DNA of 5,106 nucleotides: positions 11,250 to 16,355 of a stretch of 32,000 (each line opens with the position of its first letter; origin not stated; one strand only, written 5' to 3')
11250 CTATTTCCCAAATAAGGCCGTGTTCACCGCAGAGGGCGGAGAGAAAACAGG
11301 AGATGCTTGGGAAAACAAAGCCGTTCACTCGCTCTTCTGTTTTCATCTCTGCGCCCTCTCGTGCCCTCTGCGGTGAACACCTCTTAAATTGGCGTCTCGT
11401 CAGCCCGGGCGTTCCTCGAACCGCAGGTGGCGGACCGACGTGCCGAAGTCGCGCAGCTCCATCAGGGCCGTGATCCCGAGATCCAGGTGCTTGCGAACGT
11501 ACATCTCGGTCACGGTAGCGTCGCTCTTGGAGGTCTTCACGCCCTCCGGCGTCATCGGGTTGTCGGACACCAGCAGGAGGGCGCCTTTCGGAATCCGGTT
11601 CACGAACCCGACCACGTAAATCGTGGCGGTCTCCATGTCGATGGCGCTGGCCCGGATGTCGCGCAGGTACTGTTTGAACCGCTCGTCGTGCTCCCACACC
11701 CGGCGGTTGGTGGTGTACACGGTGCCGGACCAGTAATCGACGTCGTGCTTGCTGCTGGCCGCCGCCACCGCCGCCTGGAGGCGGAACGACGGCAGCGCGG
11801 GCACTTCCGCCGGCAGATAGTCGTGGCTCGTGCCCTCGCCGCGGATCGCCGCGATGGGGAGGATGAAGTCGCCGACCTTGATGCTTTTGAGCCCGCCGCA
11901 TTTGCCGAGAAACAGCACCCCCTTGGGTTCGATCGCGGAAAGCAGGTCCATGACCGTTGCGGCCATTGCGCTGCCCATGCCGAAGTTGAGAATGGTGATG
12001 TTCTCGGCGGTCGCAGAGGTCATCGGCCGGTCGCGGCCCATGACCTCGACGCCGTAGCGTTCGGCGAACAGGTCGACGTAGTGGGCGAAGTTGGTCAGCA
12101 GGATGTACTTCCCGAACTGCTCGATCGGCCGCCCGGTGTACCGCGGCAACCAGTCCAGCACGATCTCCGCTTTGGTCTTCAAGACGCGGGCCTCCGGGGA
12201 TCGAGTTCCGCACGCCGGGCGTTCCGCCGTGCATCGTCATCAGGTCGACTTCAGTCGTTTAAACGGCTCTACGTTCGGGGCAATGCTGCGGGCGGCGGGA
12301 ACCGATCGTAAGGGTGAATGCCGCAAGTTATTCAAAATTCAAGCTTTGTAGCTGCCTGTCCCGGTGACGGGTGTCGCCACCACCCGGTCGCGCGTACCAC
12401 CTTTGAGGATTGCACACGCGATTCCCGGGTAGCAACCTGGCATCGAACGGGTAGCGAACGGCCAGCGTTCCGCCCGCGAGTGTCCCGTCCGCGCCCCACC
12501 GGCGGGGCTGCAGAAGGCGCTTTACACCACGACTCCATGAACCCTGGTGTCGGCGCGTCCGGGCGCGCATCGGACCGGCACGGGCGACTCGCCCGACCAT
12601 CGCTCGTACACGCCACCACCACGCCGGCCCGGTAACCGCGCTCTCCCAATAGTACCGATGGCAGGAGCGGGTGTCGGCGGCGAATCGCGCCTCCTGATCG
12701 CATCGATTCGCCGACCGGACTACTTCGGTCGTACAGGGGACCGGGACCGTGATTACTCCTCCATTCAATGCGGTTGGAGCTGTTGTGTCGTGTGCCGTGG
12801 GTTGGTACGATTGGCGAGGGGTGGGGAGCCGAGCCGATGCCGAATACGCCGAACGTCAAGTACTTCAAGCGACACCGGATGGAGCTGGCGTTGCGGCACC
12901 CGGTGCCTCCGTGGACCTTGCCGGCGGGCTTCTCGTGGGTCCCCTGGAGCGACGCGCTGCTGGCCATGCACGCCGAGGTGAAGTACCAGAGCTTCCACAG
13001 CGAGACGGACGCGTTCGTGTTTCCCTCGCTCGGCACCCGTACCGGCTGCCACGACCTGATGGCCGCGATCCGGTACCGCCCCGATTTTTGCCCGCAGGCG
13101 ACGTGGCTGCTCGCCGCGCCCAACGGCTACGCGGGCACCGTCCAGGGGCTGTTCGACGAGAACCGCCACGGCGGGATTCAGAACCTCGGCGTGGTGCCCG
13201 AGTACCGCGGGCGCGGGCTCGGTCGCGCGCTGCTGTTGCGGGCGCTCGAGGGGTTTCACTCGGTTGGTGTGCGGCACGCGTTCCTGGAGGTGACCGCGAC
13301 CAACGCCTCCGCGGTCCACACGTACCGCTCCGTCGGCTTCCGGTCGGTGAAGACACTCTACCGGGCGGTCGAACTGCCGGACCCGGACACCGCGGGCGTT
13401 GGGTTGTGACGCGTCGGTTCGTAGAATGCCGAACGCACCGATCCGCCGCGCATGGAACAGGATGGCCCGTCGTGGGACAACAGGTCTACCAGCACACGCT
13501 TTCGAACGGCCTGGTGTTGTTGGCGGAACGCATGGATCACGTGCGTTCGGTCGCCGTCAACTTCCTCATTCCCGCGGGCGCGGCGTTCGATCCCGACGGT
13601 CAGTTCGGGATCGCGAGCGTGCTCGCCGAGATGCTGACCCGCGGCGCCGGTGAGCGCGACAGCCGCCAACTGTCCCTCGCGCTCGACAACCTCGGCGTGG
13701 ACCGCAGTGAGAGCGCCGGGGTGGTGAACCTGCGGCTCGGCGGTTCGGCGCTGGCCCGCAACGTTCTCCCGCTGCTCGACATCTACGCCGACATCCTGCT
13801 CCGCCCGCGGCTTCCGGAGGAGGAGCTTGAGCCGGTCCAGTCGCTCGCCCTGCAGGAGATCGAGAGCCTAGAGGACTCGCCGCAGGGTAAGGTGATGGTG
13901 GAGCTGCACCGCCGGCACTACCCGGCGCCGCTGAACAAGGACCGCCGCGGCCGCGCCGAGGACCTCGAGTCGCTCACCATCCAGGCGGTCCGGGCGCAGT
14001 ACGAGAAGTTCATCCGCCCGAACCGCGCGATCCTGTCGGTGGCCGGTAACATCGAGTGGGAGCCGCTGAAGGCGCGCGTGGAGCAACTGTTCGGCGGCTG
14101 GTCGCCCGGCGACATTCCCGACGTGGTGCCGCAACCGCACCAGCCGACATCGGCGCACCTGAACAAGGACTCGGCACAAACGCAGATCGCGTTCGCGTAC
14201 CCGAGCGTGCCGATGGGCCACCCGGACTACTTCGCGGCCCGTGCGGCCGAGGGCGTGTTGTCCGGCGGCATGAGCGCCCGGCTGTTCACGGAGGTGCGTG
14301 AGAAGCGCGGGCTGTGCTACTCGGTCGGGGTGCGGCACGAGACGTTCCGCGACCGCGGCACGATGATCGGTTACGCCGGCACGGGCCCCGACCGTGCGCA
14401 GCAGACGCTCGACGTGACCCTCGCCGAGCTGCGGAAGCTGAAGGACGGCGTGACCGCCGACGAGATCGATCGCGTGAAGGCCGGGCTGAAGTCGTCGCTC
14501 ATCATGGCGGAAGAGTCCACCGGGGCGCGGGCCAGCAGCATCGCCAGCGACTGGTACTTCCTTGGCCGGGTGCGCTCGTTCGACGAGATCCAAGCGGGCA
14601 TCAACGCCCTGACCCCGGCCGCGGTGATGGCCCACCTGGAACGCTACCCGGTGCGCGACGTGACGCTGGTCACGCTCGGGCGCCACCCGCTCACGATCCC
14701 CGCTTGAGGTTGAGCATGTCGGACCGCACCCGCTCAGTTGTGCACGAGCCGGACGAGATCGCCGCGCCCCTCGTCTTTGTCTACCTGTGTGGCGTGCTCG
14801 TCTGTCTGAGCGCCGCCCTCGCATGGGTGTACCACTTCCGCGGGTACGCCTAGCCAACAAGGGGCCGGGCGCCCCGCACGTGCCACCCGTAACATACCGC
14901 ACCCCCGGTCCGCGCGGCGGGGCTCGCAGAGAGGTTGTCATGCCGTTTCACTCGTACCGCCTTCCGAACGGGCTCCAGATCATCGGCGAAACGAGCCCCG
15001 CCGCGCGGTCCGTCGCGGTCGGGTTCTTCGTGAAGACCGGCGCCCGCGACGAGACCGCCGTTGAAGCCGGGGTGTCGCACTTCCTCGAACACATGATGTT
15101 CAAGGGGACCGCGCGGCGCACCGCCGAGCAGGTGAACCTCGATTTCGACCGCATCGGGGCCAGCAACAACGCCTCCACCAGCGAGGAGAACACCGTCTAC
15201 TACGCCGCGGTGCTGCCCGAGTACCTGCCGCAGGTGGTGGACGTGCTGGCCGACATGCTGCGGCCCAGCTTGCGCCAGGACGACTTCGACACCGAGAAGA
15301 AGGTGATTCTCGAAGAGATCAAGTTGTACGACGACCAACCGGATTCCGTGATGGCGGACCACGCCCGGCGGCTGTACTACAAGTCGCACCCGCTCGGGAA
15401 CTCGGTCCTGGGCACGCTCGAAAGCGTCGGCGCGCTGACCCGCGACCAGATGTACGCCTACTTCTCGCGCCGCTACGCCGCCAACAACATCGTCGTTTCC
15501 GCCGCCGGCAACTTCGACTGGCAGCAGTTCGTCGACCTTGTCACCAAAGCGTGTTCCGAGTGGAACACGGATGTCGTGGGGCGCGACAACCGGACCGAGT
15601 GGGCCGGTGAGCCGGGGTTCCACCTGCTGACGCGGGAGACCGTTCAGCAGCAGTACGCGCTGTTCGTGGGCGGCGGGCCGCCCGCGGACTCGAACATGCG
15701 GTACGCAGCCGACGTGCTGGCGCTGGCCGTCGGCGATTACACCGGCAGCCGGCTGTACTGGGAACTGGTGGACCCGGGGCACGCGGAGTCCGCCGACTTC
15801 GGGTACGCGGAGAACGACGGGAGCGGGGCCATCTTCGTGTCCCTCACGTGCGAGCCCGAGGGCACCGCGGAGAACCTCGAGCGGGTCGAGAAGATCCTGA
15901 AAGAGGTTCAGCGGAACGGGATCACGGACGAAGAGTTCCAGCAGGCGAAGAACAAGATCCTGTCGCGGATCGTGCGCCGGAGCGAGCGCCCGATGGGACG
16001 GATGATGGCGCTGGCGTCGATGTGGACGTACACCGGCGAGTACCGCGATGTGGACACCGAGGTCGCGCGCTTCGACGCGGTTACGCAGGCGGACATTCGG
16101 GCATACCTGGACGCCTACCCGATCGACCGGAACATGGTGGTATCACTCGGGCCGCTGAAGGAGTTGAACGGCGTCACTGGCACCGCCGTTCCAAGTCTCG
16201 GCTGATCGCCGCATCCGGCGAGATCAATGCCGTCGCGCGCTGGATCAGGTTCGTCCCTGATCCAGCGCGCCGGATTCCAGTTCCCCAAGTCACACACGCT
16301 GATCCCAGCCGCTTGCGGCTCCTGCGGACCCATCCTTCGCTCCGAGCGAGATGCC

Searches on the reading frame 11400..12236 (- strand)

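Call 10: search_protein_families(library=pfam, proteins=[window:11400-12236:-], max_evalue=0.001)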
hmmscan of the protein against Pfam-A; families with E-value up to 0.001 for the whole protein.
window:11400-12236:- (278 aa): 1 family
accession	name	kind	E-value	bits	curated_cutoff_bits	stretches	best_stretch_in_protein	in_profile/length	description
PF01048.26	PNP_UDP_1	-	2.7e-31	109.2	25.1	1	45-239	3-213/233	Phosphorylase superfamily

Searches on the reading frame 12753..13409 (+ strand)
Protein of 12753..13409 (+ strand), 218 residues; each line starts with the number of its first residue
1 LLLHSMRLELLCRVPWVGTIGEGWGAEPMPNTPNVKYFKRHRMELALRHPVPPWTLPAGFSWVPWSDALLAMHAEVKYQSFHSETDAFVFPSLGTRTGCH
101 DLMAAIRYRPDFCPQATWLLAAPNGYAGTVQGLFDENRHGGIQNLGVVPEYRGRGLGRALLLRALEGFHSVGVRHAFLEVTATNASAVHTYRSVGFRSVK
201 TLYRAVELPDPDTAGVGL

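Call 10: search_protein_families(library=pfam, proteins=[window:12753-13409:+], max_evalue=0.001)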
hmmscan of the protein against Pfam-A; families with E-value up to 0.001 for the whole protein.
window:12753-13409:+ (218 aa): 5 families
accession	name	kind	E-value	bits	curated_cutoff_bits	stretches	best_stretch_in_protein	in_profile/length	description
PF00583.31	Acetyltransf_1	-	6e-14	52.8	20.7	1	114-196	32-116/116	Acetyltransferase (GNAT) family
PF13508.13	Acetyltransf_7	-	5.7e-10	39.9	27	1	118-197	6-83/84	Acetyltransferase (GNAT) domain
PF13673.13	Acetyltransf_10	-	6.7e-09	36.2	23.6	1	137-200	49-111/128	Acetyltransferase (GNAT) domain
PF08445.16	FR47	-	4.7e-06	26.9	22.1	1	137-204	19-85/86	FR47-like protein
PF13527.13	Acetyltransf_9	-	0.00012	22.5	25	1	139-197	72-125/127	Acetyltransferase (GNAT) domain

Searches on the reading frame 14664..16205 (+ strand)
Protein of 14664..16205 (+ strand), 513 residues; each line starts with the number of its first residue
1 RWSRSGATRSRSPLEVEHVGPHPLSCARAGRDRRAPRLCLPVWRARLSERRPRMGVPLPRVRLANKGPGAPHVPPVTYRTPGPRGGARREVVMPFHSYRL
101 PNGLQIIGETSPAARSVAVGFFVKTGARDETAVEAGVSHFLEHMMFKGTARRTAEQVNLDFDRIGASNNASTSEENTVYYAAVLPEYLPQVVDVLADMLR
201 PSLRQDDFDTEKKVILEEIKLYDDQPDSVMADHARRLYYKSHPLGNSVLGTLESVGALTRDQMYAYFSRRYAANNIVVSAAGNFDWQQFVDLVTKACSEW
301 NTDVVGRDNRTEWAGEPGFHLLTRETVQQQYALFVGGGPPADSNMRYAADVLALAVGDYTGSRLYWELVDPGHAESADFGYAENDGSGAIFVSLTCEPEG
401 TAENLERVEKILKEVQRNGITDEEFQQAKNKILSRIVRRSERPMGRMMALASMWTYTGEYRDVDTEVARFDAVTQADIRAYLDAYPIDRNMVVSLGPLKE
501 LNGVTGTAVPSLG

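Call 10: search_protein_families(library=pfam, proteins=[window:14664-16205:+], max_evalue=0.001)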
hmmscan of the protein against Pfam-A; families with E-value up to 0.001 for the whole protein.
window:14664-16205:+ (513 aa): 2 families
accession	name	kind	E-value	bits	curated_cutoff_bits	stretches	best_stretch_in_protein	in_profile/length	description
PF00675.25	Peptidase_M16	-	1.1e-36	126.4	22.3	1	108-251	4-148/149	Insulinase (Peptidase family M16)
PF05193.26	Peptidase_M16_C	-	7e-25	88.4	23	1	258-431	2-180/181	Peptidase M16 inactive domain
